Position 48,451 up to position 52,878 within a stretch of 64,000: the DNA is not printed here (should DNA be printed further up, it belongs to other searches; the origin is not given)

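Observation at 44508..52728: Operon coupling a tandem-cyclase STAND NTPase-TPR protein to a giant secreted PPC / clan-CD peptidase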

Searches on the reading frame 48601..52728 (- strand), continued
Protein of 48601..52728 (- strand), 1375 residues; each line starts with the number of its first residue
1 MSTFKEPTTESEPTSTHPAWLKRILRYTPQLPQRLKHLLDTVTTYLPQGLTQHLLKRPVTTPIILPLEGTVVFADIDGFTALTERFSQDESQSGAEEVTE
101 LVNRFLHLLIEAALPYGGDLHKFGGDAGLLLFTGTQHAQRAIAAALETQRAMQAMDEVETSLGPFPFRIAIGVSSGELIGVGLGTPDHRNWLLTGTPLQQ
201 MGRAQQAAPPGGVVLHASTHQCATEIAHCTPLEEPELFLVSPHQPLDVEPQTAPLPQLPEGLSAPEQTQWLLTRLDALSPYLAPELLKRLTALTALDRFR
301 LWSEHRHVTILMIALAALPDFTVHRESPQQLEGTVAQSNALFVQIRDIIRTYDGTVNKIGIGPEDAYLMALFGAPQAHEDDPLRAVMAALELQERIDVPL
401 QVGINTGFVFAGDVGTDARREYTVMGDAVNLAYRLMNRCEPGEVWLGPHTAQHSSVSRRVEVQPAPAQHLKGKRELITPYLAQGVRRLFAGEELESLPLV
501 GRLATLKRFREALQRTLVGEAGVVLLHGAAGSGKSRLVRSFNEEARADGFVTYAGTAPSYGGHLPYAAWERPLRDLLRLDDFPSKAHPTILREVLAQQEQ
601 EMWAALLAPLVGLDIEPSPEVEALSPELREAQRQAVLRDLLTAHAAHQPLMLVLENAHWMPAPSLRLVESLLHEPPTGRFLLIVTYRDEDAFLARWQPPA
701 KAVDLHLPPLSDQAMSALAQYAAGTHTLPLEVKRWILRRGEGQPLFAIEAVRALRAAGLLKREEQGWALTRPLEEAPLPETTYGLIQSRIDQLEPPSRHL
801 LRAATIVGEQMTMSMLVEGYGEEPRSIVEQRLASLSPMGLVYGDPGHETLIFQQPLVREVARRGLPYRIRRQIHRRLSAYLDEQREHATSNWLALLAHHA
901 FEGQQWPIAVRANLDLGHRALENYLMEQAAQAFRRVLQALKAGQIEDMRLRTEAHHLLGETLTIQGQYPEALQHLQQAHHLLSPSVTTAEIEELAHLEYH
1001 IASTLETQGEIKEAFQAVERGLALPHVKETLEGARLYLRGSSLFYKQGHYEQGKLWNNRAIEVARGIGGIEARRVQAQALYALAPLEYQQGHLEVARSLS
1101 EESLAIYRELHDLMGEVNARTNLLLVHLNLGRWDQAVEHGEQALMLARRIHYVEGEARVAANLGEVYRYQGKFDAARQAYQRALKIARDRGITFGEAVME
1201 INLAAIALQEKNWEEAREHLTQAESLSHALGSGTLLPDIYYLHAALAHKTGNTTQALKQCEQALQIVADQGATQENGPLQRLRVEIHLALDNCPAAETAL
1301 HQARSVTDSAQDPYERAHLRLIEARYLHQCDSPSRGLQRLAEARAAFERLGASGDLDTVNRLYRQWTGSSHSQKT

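Call 74: find_encoding_contigs(protein=P0064, flank=7000, max_places=1)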
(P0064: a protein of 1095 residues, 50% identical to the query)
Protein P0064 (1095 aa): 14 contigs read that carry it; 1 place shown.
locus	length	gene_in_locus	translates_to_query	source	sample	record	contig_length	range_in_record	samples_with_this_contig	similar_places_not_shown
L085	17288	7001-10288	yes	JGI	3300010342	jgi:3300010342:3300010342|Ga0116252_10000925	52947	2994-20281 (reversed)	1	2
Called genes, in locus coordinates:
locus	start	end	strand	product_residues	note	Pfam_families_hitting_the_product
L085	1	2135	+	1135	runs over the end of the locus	PF16158:N_BRCA1_IG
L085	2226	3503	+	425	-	PF01018:GTP1_OBG, PF01926:MMR_HSR1, PF02421:FeoB_N, PF09269:DUF1967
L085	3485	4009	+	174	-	-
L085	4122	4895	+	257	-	PF00160:Pro_isomerase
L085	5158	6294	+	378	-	PF13462:Thioredoxin_4, PF01323:DSBA, PF00160:Pro_isomerase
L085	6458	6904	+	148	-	PF01161:PBP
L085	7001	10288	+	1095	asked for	PF00211:Guanylate_cyc (faint), PF10923:BrxC_BrxD (weak), PF13191:AAA_16, PF13401:AAA_22 (weak)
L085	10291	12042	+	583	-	PF00481:PP2C, PF13672:PP2C_2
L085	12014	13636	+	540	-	PF23446:LysM1_NFP_LYK (faint), PF23473:LysM3_LYK4_5, PF01476:LysM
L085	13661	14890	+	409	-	PF00069:Pkinase, PF07714:PK_Tyr_Ser-Thr, PF01636:APH (faint), PF00498:FHA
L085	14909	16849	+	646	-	-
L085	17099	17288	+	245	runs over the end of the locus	-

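Call 80: search_solved_structures(query=window:48601-52728:-, max_evalue=0.001)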
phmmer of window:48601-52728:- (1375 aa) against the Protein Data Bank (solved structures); distinct sequences matched with E-value up to 0.001: 48.
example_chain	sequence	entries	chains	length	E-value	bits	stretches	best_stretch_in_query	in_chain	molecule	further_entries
4cm2_A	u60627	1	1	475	1.4e-26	96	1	62-445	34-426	ADENYLATE CYCLASE TYPE 10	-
4oya_A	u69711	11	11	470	1.5e-26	95.9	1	62-445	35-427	Adenylate cyclase type 10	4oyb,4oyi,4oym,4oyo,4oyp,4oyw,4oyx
4clf_A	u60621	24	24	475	1.6e-26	95.9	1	62-445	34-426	ADENYLATE CYCLASE TYPE 10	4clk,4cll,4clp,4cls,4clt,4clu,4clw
4cm0_A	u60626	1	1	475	1.7e-26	95.8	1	62-444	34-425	SOLUBLE ADENYLYL CYCLASE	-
5a7d_B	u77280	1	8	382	7.8e-17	63.8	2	1072-1175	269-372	PINS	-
6hc2_A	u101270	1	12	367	3.1e-16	61.8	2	1092-1189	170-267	G-protein-signaling modulator 2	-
3sf4_A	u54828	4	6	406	3.5e-16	61.6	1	1092-1189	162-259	G-protein-signaling modulator 2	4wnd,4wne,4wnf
4wng_A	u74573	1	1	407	3.5e-16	61.6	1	1092-1189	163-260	G-protein-signaling modulator 2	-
3r5g_A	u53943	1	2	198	6.7e-16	60.7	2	399-450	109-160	CyaB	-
5a6c_A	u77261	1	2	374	6.3e-15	57.5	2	1092-1275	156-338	G-PROTEIN-SIGNALING MODULATOR 2, AFADIN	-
4g2v_A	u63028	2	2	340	6.8e-15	57.3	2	1091-1267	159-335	G-protein-signaling modulator 2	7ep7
3ro2_A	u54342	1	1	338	6.9e-15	57.3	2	1091-1267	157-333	G-protein-signaling modulator 2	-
4jhr_A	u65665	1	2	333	1e-13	53.4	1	1091-1271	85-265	G-protein-signaling modulator 2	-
2w01_A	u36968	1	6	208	1.8e-13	52.6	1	301-475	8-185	ADENYLATE CYCLASE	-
4a1s_A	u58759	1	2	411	2.7e-13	52.1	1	1073-1221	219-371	PARTNER OF INSCUTEABLE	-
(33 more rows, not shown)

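Call 97: find_encoding_contigs(protein=P0104, flank=6000, max_places=1)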
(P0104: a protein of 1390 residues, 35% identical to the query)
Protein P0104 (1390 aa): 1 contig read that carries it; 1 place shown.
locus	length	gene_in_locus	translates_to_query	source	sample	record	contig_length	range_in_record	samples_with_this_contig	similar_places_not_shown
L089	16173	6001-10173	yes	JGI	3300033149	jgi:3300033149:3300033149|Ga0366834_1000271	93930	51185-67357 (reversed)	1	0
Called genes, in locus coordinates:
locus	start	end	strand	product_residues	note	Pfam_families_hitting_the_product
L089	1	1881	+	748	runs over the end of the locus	PF00324:AA_permease, PF13520:AA_permease_2, PF00582:Usp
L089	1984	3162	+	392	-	PF00266:Aminotran_5, PF01212:Beta_elim_lyase, PF01041:DegT_DnrJ_EryC1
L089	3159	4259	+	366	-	PF02540:NAD_synthase (faint), PF03054:tRNA_Me_trans, PF20259:tRNA_Me_trans_M, PF20258:tRNA_Me_trans_C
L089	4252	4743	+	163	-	-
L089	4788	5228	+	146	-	-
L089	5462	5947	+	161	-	PF04008:Adenosine_kin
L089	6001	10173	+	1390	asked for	PF00211:Guanylate_cyc, PF13432:TPR_16 (faint), PF13191:AAA_16, PF07719:TPR_2 (faint), PF13424:TPR_12 (weak), PF13424:TPR_12 (weak), PF17874:TPR_MalT, PF13424:TPR_12, +7 more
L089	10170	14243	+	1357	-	-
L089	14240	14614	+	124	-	PF02643:DUF192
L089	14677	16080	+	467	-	PF01476:LysM, PF23473:LysM3_LYK4_5 (faint), PF01476:LysM, PF01551:Peptidase_M23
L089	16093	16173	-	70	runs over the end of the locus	PF09413:DUF2007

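Call 98: find_encoding_contigs(protein=P0119, flank=6000, max_places=1)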
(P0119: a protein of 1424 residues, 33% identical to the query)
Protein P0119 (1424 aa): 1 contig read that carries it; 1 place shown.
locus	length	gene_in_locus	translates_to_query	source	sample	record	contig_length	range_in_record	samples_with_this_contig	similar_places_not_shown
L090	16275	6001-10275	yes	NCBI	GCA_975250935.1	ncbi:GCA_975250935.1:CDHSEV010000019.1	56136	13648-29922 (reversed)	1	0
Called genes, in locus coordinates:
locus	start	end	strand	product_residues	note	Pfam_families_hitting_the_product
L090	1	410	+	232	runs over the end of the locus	PF01061:ABC2_membrane, PF03379:CcmB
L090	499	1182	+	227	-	PF01578:Cytochrom_C_asm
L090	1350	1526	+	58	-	-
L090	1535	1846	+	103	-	-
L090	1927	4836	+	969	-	PF07705:CARDB (faint)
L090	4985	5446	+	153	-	PF01909:NTP_transf_2, PF18765:Polbeta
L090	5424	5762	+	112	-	PF01934:HepT-like (weak)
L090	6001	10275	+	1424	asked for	PF00211:Guanylate_cyc, PF13191:AAA_16, PF13401:AAA_22 (weak), PF07719:TPR_2 (faint), PF17874:TPR_MalT (weak), PF13424:TPR_12, PF17874:TPR_MalT, PF13424:TPR_12, +3 more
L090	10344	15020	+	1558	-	-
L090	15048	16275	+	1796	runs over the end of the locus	PF13620:CarboxypepD_reg, PF13715:CarbopepD_reg_2 (faint), PF20773:InhA-like_MAM (faint), PF21471:Reelin_subrepeat-B (faint)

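Call 99: find_encoding_contigs(protein=P0116, flank=6000, max_places=1)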
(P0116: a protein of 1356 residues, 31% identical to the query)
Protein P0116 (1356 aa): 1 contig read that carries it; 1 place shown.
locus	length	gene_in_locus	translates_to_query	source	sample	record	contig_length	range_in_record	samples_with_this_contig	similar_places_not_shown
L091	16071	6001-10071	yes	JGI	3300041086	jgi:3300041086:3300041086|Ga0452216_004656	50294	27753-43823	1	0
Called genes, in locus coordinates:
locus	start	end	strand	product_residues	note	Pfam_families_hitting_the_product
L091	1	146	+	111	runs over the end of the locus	PF04978:MST, PF05163:DinB, PF12867:DinB_2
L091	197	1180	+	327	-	-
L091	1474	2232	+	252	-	PF02274:ADI (faint)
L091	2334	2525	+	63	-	-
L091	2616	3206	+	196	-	PF04075:F420H2_quin_red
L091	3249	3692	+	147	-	PF07885:Ion_trans_2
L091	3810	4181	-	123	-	PF00027:cNMP_binding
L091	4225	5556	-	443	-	-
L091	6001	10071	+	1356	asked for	PF00211:Guanylate_cyc, PF13191:AAA_16, PF00515:TPR_1 (faint), PF07719:TPR_2 (faint), PF13176:TPR_7 (faint), PF17874:TPR_MalT (faint), PF13374:TPR_10 (faint), PF13424:TPR_12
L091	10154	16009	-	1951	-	-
